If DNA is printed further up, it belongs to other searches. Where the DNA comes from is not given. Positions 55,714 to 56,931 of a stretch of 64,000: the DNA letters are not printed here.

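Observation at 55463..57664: Ser/Cys-rich 133-aa protein translationally coupled to a radical SAM enzyme and an ADP-ribosylglycohydrolase inside the NAD salvage operon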

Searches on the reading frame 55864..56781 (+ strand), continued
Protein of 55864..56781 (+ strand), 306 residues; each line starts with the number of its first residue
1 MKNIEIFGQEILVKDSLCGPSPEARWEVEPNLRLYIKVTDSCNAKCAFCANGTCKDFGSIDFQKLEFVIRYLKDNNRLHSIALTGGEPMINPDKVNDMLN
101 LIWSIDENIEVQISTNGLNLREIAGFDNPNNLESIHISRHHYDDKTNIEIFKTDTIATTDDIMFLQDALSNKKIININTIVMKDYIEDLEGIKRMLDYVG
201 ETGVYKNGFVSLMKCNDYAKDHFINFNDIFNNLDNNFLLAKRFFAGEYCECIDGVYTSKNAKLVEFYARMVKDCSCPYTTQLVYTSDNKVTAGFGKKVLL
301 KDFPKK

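Call 24: predict_structure(alignment_id=A2)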
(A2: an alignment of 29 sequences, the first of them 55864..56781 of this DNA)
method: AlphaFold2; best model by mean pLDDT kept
length: 306 residues; sequences in the alignment: 29
mean_pLDDT: 72.0   pTM: 0.75
mean pLDDT of the five models: 72.0, 62.6, 61.2, 61.1, 59.5
residues with pLDDT >= 90: 62; 70-90: 127; 50-70: 63; < 50: 54
segments of 3 or more residues with pLDDT < 50: 43-46, 50-56, 210-215, 271-306
pLDDT, mean of each block of 10 residues (from residue 1): 87 74 74 78 47 50 94 91 76 91 95 86 93 86 88 85 92 78 76 85 65 53 66 77 57 74 72 33 28 34 31
secondary structure, 60 per line:
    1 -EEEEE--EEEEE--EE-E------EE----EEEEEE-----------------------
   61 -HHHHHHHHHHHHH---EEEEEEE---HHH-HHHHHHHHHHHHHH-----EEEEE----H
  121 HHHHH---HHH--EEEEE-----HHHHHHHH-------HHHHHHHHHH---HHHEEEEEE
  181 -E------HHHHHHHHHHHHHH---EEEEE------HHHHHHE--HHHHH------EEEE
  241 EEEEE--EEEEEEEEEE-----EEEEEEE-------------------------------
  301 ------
elements in order: E2-6 E9-13 E32-37 H62-74 E78-84 H92-105 E111-115 H120-125 E134-138 H144-151 H159-168 E175-180 H189-202 E206-210 H217-222 H226-230 E237-245 E248-257 E263-269

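Call 25: search_protein_representatives(alignment_id=A2)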
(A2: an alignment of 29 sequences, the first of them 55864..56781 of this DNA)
Query: 29 sequences, 301 profile positions. Proteins with E-value up to 0.001 (for the whole library): 3715; up to 1e-10: 422; up to 1e-30: 129. The best 150 are listed.
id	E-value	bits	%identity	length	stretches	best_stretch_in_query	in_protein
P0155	2.5e-148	509.6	-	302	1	1-301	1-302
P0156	1.4e-105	369.2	-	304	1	2-300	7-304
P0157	1.4e-94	333.1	-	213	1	1-202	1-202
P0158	1.0e-88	313.9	-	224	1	126-301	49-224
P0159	1.2e-82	294.0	-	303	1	1-300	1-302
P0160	2.8e-74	266.4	-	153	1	1-151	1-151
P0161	1.5e-73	264.0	-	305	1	3-296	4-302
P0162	2.0e-70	253.8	-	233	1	1-170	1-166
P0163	4.8e-69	249.3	-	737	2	2-298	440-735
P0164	7.5e-68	245.4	-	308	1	2-300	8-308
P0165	3.5e-63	230.0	-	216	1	84-297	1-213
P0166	9.6e-63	228.6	-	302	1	6-296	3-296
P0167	3.9e-62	226.6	-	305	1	1-298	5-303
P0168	3.8e-61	223.3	-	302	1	1-300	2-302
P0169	5.4e-59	216.3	-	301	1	2-297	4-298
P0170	1.7e-58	214.6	-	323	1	3-300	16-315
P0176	1.6e-51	191.8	-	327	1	2-301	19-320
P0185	2.2e-44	168.3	-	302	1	5-300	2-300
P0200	6.0e-42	160.3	-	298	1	8-283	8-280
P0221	4.0e-39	151.0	-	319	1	1-297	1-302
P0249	2.7e-35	138.5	-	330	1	1-296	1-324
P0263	1.4e-33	132.8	-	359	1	1-299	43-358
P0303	5.3e-28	114.5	-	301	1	3-300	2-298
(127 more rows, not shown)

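Call 28: search_protein_families(library=ncbifam, proteins=[P0156, P0161, P0170, P0176, P0200, P0221, P0263, P0303, P0163], max_evalue=1e-8)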
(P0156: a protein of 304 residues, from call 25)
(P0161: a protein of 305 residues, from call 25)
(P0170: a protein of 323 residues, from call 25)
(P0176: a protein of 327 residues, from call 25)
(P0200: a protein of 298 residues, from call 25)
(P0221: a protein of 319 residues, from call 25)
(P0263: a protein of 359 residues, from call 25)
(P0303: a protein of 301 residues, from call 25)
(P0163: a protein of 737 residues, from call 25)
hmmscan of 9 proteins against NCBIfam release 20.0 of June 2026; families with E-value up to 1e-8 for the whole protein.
P0156 (304 aa): 8 families
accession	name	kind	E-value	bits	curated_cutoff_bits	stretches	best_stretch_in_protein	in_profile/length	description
TIGR02666.1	moaA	equivalog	2.9e-17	62.6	284.05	1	39-241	12-220/336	GTP 3',8-cyclase MoaA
TIGR02668.1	moaA_archaeal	equivalog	1.7e-15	56.8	325.25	1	39-296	12-264/303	GTP 3',8-cyclase MoaA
NF001199.0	PRK00164.2-1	equivalog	2.2e-13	50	231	1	38-294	13-264/308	GTP 3',8-cyclase MoaA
TIGR03977.1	rSAM_pair_HxsC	equivalog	4.3e-13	48.8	267.9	1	42-136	30-122/292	His-Xaa-Ser system radical SAM maturase HxsC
TIGR04317.1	W_rSAM_matur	equivalog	1.6e-12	47.3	380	1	38-228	5-196/349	tungsten cofactor oxidoreductase radical SAM maturase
TIGR02495.1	NrdG2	equivalog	9.8e-10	38.1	131.15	1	44-130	23-107/193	anaerobic ribonucleoside-triphosphate reductase activating protein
NF045646.2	rSAM_Se_TrsS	equivalog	4.8e-09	35.3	490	1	40-224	89-271/441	radical SAM (seleno)protein TrsS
NF038283.1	viperin_w_prok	equivalog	9.9e-09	34.8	180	0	43-155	8-125/281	viperin family antiviral radical SAM protein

P0161 (305 aa): 5 families
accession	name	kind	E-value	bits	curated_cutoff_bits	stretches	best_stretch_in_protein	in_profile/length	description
TIGR02666.1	moaA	equivalog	8.7e-19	67.7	284.05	1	35-239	12-216/336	GTP 3',8-cyclase MoaA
TIGR02668.1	moaA_archaeal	equivalog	3.6e-15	55.7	325.25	1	34-242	11-213/303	GTP 3',8-cyclase MoaA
NF001199.0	PRK00164.2-1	equivalog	1e-12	47.8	231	1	34-239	13-213/308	GTP 3',8-cyclase MoaA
TIGR03977.1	rSAM_pair_HxsC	equivalog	2.1e-11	43.3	267.9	1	36-221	28-205/292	His-Xaa-Ser system radical SAM maturase HxsC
TIGR02495.1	NrdG2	equivalog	7.4e-09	35.2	131.15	0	43-132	26-107/193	anaerobic ribonucleoside-triphosphate reductase activating protein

P0170 (323 aa): 6 families
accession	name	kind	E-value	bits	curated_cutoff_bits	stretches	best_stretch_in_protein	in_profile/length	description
TIGR02666.1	moaA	equivalog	1.3e-12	47.3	284.05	1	51-233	14-198/336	GTP 3',8-cyclase MoaA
TIGR02495.1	NrdG2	equivalog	8.4e-12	44.8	131.15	1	57-153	26-119/193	anaerobic ribonucleoside-triphosphate reductase activating protein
NF038283.1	viperin_w_prok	equivalog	5.2e-11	42.2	180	1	54-166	9-125/281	viperin family antiviral radical SAM protein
TIGR04317.1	W_rSAM_matur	equivalog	6.9e-10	38.6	380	1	50-171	7-126/349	tungsten cofactor oxidoreductase radical SAM maturase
TIGR04478.1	rSAM_YfkAB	equivalog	7.4e-10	38.6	250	1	51-161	29-138/363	radical SAM/CxCxxxxC motif protein YfkAB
TIGR02668.1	moaA_archaeal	equivalog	3.7e-09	36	325.25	1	51-233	14-192/303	GTP 3',8-cyclase MoaA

P0176 (327 aa): 0 families

P0200 (298 aa): 5 families
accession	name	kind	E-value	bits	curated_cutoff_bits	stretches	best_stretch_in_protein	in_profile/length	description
TIGR02666.1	moaA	equivalog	2.4e-11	43.2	284.05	1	33-220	11-206/336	GTP 3',8-cyclase MoaA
TIGR02668.1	moaA_archaeal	equivalog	4.6e-11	42.2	325.25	1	32-217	10-194/303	GTP 3',8-cyclase MoaA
NF001199.0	PRK00164.2-1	equivalog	6.2e-10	38.7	231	1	32-214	12-192/308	GTP 3',8-cyclase MoaA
NF045646.2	rSAM_Se_TrsS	equivalog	9.6e-10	37.6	490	1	36-161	90-215/441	radical SAM (seleno)protein TrsS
TIGR04317.1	W_rSAM_matur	equivalog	4.5e-09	35.9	380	1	33-228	5-202/349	tungsten cofactor oxidoreductase radical SAM maturase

P0221 (319 aa): 6 families
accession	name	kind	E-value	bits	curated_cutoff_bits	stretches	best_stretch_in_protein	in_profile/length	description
TIGR02668.1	moaA_archaeal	equivalog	3.9e-13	49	325.25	1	36-239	12-212/303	GTP 3',8-cyclase MoaA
TIGR02666.1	moaA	equivalog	5.3e-12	45.3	284.05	1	36-232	12-208/336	GTP 3',8-cyclase MoaA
NF001199.0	PRK00164.2-1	equivalog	1.8e-10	40.5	231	1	36-158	14-132/308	GTP 3',8-cyclase MoaA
TIGR03977.1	rSAM_pair_HxsC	equivalog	3.4e-10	39.3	267.9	1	39-127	30-113/292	His-Xaa-Ser system radical SAM maturase HxsC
NF038283.1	viperin_w_prok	equivalog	1.3e-09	37.6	180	1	40-155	8-125/281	viperin family antiviral radical SAM protein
TIGR04317.1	W_rSAM_matur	equivalog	6.1e-09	35.4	380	1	36-157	6-123/349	tungsten cofactor oxidoreductase radical SAM maturase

P0263 (359 aa): 4 families
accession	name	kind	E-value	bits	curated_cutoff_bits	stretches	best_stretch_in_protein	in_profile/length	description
TIGR02666.1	moaA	equivalog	1.2e-12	47.5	284.05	1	84-255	18-186/336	GTP 3',8-cyclase MoaA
TIGR02668.1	moaA_archaeal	equivalog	4.9e-12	45.4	325.25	1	80-251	14-175/303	GTP 3',8-cyclase MoaA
NF001199.0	PRK00164.2-1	equivalog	3.1e-11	43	231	1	77-248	13-174/308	GTP 3',8-cyclase MoaA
NF038283.1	viperin_w_prok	equivalog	5.1e-11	42.3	180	1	84-250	10-179/281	viperin family antiviral radical SAM protein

P0303 (301 aa): 6 families
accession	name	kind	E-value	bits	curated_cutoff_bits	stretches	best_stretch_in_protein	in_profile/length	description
TIGR02668.1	moaA_archaeal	equivalog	1.3e-11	44.1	325.25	1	33-177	11-155/303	GTP 3',8-cyclase MoaA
TIGR02666.1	moaA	equivalog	1.4e-10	40.7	284.05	1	34-174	12-156/336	GTP 3',8-cyclase MoaA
NF045646.2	rSAM_Se_TrsS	equivalog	1.5e-10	40.2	490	1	36-182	90-240/441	radical SAM (seleno)protein TrsS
NF001199.0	PRK00164.2-1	equivalog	5.1e-10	39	231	1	32-125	12-105/308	GTP 3',8-cyclase MoaA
TIGR02495.1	NrdG2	equivalog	2.9e-09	36.5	131.15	1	42-124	26-107/193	anaerobic ribonucleoside-triphosphate reductase activating protein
TIGR04317.1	W_rSAM_matur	equivalog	9.1e-09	34.9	380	0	33-216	5-192/349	tungsten cofactor oxidoreductase radical SAM maturase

P0163 (737 aa): 22 families
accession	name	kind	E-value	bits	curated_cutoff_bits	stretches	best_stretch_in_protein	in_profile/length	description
NF006067.1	PRK08208.1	equivalog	8.9e-47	160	380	1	40-421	31-418/427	STM4012 family radical SAM protein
TIGR03994.1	rSAM_HemZ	equivalog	1.2e-40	139.9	321.4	1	38-296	75-324/401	coproporphyrinogen dehydrogenase HemZ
TIGR00539.1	hemN_rel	equivalog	5.3e-39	134.3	205.4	1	46-244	2-195/361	radical SAM family heme chaperone HemW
TIGR00538.1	hemN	equivalog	8.6e-39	133.6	324.95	1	14-251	14-251/454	oxygen-independent coproporphyrinogen III oxidase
TIGR04107.1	rSAM_HutW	equivalog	2.3e-32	112.4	400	1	44-406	39-403/419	heme anaerobic degradation radical SAM methyltransferase ChuW/HutW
NF006060.0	PRK08207.1-3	equivalog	4e-27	95.1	653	1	42-246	147-352/477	coproporphyrinogen III oxidase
NF006064.0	PRK08207.2-2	equivalog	4.5e-27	95.2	504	1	32-250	133-350/465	coproporphyrinogen III oxidase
NF006063.0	PRK08207.2-1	equivalog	2.6e-26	92.3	1074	1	44-299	192-439/518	coproporphyrinogen III oxidase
NF006385.0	PRK08629.1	equivalog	1.7e-24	86.4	355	1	47-439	55-436/439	coproporphyrinogen III oxidase family protein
NF004567.0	PRK05904.1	equivalog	1e-23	84.1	355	1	47-245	9-202/353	coproporphyrinogen III oxidase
NF006062.0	PRK08207.1-5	equivalog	6.8e-21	74.6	1007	1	44-245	148-350/476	coproporphyrinogen III oxidase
NF006061.0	PRK08207.1-4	equivalog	5.3e-20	71.7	702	1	37-251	166-382/501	coproporphyrinogen III oxidase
NF006059.0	PRK08207.1-1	equivalog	3.6e-18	65.6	1012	1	41-251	168-379/496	coproporphyrinogen III oxidase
NF005133.0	PRK06582.1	equivalog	1e-17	64.3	597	1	42-242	9-203/390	coproporphyrinogen III oxidase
TIGR02666.1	moaA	equivalog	6.8e-17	61.4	284.05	1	472-728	11-275/336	GTP 3',8-cyclase MoaA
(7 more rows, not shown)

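Call 29: fold_search(model_id=the predicted structure, library=pdb)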
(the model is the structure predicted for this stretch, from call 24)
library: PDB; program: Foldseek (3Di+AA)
matches with E <= 10: 1439; with E <= 0.001: 74
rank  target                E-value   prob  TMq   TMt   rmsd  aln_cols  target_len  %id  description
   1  2fb2_B                6.2e-08  1.00  0.58  0.55   4.7       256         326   18  Structure of the MoaA Arg17/266/268/Ala triple mutant (released 2006-05-09)
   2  1tv7_B                8.0e-08  1.00  0.56  0.53   4.9       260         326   20  Structure of the S-adenosylmethionine dependent Enzyme MoaA (released 2004-08-31)
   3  2fb2_A                9.6e-08  1.00  0.57  0.54   5.6       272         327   19  Structure of the MoaA Arg17/266/268/Ala triple mutant (released 2006-05-09)
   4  1tv7_A                1.2e-07  1.00  0.60  0.56   4.6       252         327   17  Structure of the S-adenosylmethionine dependent Enzyme MoaA (released 2004-08-31)
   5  7tom                  1.3e-07  1.00  0.56  0.37   7.1       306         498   13  X-ray crystal structure of glycerol dibiphytanyl glycerol tetraether - macrocyclic archaeol synthase (GDGT-MAS) from Met (released 2022-08-31)
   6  5v1q_B                3.1e-07  1.00  0.45  0.32   4.3       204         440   22  Crystal structure of Streptococcus suis SuiB (released 2017-08-30)
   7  5vsl_A                5.7e-07  1.00  0.50  0.57   3.9       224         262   20  Crystal structure of viperin with bound [4Fe-4S] cluster and S-adenosylhomocysteine (SAH) (released 2017-06-14)
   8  5vsm_A                6.1e-07  1.00  0.50  0.58   3.9       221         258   18  Crystal structure of viperin with bound [4Fe-4S] cluster, 5'-deoxyadenosine, and L-methionine (released 2017-06-14)
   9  9dgw_C                7.4e-07  1.00  0.52  0.57   3.6       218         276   18  X-ray crystal structure of the Viperin-like enzyme from T. virens with bound CTP and SAM (released 2025-02-12)
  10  6q2p_A                1.1e-06  1.00  0.48  0.50   4.7       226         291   18  Crystal structure of mouse viperin bound to cytidine triphosphate and S-adenosylhomocysteine (released 2020-01-22)
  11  5vsl_B                1.1e-06  1.00  0.50  0.59   3.8       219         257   18  Crystal structure of viperin with bound [4Fe-4S] cluster and S-adenosylhomocysteine (SAH) (released 2017-06-14)
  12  5v1s_A                1.3e-06  1.00  0.48  0.35   3.9       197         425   22  Crystal structure of Streptococcus suis SuiB bound to S-adenosylmethionine (released 2017-08-30)
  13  9dfn                  1.4e-06  1.00  0.51  0.54   3.8       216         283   18  X-ray crystal structure of the second viperin-like enzyme from Trichoderma virens with bound CTP and SAM (released 2025-02-19)
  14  6q2p_B                1.5e-06  1.00  0.48  0.50   4.7       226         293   19  Crystal structure of mouse viperin bound to cytidine triphosphate and S-adenosylhomocysteine (released 2020-01-22)
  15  7tol                  1.7e-06  1.00  0.55  0.36   5.5       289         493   14  X-ray crystal structure of glycerol dibiphytanyl glycerol tetraether - macrocyclic archaeol synthase (GDGT-MAS) from Met (released 2022-08-31)
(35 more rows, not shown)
